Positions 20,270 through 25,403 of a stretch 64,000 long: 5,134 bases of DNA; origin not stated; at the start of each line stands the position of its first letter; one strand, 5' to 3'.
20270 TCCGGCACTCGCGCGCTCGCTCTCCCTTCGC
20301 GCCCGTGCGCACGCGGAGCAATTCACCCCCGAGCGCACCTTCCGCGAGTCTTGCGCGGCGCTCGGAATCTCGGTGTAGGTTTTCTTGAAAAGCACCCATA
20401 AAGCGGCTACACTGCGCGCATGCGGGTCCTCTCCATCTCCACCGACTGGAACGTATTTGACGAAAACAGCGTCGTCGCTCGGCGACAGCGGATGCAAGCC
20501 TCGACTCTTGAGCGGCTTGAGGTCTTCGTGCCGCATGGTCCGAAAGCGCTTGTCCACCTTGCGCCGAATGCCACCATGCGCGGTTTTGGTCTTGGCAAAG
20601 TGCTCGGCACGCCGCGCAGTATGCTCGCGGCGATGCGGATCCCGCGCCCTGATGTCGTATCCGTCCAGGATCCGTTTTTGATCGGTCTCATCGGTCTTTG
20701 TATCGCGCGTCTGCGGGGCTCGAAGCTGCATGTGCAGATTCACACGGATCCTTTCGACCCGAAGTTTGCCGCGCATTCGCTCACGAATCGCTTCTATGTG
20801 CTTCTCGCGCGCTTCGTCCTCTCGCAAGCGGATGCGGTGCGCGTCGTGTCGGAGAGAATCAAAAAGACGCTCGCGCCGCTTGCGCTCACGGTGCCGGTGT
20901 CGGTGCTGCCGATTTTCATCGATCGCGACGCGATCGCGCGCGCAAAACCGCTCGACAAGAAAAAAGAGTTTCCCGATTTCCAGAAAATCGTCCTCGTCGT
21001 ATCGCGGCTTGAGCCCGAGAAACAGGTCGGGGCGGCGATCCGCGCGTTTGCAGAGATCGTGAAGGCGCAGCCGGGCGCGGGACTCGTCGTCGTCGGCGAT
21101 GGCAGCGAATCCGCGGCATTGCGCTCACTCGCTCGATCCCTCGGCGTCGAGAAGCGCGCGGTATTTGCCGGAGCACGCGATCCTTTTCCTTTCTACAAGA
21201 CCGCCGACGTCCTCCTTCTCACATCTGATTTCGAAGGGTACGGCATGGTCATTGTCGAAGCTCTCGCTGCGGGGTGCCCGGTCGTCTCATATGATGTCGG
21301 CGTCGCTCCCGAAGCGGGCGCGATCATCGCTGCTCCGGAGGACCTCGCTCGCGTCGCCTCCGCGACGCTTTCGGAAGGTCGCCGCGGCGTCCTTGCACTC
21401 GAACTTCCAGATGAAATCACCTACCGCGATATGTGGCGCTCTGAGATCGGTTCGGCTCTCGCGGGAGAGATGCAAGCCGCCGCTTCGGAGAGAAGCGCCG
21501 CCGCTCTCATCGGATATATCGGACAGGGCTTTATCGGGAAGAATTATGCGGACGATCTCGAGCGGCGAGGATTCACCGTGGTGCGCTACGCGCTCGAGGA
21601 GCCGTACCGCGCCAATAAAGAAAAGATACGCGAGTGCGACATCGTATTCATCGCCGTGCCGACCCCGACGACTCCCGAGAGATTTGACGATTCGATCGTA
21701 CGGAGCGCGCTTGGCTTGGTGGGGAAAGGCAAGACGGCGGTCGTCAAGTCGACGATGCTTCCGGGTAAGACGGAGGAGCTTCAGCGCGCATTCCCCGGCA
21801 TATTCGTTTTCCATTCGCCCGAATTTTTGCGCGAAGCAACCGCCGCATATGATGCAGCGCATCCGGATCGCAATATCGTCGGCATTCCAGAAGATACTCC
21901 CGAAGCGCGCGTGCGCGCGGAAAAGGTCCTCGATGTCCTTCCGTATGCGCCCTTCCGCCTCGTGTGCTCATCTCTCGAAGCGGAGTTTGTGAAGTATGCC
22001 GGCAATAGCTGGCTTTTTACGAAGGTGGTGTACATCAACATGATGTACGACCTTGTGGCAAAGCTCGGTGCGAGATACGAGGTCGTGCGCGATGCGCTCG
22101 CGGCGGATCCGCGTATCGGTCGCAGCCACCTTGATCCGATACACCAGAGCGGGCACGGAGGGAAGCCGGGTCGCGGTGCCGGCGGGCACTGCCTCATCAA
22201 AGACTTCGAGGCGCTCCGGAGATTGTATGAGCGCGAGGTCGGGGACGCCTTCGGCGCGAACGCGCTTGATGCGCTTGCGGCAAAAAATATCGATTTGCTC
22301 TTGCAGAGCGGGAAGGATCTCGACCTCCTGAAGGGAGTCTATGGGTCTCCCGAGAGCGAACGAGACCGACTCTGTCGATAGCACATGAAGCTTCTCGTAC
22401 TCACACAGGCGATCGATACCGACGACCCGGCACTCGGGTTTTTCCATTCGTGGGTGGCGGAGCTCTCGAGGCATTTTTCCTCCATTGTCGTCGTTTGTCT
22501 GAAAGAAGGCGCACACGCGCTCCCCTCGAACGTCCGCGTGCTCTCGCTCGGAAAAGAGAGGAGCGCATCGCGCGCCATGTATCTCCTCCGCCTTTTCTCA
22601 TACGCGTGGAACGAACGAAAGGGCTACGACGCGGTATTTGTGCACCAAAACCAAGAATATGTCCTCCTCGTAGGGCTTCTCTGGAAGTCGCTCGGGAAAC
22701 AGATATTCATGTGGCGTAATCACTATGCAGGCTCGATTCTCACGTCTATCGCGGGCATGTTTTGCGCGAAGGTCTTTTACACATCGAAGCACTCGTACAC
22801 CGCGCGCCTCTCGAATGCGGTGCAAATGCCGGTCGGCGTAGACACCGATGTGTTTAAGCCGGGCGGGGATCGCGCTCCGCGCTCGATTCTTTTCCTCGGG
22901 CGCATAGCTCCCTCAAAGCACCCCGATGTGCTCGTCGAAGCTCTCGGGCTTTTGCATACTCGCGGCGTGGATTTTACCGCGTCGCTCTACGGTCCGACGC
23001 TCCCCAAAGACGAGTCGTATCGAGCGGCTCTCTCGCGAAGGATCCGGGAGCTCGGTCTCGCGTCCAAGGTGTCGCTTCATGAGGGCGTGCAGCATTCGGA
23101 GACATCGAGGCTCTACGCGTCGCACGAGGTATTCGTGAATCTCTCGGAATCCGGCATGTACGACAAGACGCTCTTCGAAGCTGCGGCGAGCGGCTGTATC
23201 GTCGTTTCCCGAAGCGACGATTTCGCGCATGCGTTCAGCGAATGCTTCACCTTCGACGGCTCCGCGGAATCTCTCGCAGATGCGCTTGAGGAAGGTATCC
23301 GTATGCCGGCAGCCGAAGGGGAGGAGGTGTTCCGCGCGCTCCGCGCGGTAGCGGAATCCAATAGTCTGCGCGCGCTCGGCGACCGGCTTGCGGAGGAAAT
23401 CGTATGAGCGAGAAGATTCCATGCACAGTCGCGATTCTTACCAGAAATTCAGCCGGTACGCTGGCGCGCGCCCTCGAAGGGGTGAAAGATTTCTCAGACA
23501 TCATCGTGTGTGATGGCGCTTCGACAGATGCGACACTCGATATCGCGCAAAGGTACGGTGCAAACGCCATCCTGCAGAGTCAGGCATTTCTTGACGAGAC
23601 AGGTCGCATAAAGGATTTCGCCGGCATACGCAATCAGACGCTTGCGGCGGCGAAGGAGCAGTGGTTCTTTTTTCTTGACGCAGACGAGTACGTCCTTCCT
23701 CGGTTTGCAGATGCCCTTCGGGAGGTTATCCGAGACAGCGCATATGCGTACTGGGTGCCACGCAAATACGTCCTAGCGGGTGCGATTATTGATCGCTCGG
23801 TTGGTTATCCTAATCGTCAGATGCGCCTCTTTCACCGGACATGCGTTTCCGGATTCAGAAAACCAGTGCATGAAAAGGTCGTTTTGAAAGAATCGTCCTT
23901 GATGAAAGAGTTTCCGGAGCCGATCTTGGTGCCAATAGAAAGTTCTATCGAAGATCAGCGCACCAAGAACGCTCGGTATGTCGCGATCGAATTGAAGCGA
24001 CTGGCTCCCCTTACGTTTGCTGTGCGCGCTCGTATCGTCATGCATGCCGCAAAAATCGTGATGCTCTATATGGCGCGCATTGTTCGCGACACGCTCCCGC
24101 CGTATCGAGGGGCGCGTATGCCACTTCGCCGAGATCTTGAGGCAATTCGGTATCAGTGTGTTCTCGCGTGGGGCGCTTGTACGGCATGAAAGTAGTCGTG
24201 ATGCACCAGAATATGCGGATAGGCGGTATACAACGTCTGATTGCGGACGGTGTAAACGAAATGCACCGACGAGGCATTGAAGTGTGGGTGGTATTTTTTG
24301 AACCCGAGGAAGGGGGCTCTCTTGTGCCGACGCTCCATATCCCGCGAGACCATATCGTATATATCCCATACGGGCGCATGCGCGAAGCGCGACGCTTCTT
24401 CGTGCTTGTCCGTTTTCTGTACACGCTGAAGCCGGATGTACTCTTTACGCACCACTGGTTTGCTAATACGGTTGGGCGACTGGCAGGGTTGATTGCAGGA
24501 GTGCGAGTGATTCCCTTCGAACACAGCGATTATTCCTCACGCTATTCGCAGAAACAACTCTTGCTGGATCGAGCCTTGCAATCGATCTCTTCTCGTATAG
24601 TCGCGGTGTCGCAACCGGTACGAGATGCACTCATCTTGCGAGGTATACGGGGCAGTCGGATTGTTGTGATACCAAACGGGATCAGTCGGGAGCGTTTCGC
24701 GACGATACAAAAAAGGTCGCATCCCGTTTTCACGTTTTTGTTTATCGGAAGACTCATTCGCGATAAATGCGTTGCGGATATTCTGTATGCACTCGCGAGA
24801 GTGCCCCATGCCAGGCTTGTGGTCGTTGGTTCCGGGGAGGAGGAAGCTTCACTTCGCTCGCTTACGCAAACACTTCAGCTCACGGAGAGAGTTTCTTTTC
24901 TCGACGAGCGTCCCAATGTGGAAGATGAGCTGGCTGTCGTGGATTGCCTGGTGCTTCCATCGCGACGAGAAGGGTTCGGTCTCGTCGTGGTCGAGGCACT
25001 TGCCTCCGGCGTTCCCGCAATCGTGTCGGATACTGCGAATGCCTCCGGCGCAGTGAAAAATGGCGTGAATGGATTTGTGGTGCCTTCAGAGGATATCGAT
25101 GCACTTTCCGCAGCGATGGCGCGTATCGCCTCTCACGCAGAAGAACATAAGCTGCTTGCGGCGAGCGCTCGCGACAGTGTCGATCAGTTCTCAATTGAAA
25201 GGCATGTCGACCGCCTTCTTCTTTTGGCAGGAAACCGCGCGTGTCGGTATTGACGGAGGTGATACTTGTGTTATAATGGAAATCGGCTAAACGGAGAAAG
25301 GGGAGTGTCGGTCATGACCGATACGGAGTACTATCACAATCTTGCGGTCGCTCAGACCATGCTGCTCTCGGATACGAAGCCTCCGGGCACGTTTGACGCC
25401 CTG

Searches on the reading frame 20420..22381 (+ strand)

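Call 10: search_protein_families(library=pfam, proteins=[window:20420-22381:+], max_evalue=0.001)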
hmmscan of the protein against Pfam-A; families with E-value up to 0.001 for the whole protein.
window:20420-22381:+ (653 aa): 7 families
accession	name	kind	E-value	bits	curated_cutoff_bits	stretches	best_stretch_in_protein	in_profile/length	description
PF00534.26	Glycos_transf_1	-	1e-26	94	26.4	1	179-298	6-129/172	Glycosyl transferases group 1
PF13692.12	Glyco_trans_1_4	-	7.5e-25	88.3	27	1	189-315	2-135/142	Glycosyl transferases group 1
PF03721.20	UDPG_MGDP_dh_N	-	5.2e-15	55.9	27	1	400-498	71-184/187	UDP-glucose/GDP-mannose dehydrogenase family, NAD binding domain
PF00984.24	UDPG_MGDP_dh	-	6.1e-15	55.5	25.4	1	520-605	2-77/94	UDP-glucose/GDP-mannose dehydrogenase family, central domain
PF13579.12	Glyco_trans_4_4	-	5e-09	37.1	29.7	1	51-152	50-143/158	Glycosyl transferase 4-like domain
PF13439.12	Glyco_transf_4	-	1.8e-08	35.1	28.5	1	57-170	53-169/170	Glycosyltransferase Family 4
PF20706.3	GT4-conflict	-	2.8e-08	33.6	26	1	133-294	143-315/385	Family 4 Glycosyltransferase in conflict systems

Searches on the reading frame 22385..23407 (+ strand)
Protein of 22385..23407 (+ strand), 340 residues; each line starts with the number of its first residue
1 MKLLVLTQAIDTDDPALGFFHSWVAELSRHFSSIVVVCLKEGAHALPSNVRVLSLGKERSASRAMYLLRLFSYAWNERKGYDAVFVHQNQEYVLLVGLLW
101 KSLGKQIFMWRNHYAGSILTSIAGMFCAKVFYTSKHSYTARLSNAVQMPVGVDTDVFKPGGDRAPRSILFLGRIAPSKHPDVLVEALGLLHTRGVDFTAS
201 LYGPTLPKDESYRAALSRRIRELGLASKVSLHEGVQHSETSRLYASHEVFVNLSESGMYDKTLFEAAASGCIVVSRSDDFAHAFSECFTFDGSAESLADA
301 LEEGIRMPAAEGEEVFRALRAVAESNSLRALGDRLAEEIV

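Call 10: search_protein_families(library=pfam, proteins=[window:22385-23407:+], max_evalue=0.001)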
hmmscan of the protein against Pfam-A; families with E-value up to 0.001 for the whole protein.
window:22385-23407:+ (340 aa): 3 families
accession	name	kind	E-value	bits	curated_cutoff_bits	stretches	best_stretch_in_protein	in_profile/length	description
PF13692.12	Glyco_trans_1_4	-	2.2e-11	44.7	27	1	166-302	2-137/142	Glycosyl transferases group 1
PF00534.26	Glycos_transf_1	-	1.1e-10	41.8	26.4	1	159-277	9-123/172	Glycosyl transferases group 1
PF13524.12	Glyco_trans_1_2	-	5e-06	27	25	1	215-308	27-115/144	Glycosyl transferase-like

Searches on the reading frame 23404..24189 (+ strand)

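Call 10: search_protein_families(library=pfam, proteins=[window:23404-24189:+], max_evalue=0.001)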
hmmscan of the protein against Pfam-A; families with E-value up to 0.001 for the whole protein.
window:23404-24189:+ (261 aa): 2 families
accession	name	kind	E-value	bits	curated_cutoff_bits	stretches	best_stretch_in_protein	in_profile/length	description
PF00535.33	Glycos_transf_2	-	6.4e-13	49.4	23.3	1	8-118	1-113/168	Glycosyl transferase family 2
PF13704.12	Glyco_tranf_2_4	-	1.2e-07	32.5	27.5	1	29-107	18-96/98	Glycosyl transferase family 2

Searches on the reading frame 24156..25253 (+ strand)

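Call 10: search_protein_families(library=pfam, proteins=[window:24156-25253:+], max_evalue=0.001)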
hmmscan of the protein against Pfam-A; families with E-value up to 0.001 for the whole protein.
window:24156-25253:+ (365 aa): 5 families
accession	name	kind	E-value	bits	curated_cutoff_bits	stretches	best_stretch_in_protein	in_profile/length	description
PF00534.26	Glycos_transf_1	-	6.6e-33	114.1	26.4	1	189-339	13-170/172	Glycosyl transferases group 1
PF13692.12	Glyco_trans_1_4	-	2.2e-29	103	27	1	193-325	3-140/142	Glycosyl transferases group 1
PF13439.12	Glyco_transf_4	-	3.2e-23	83.1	28.5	1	22-180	1-170/170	Glycosyltransferase Family 4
PF13579.12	Glyco_trans_4_4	-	3.1e-15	57.3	29.7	1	23-175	1-158/158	Glycosyl transferase 4-like domain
PF20706.3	GT4-conflict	-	2e-13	50.6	26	1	189-352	195-383/385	Family 4 Glycosyltransferase in conflict systems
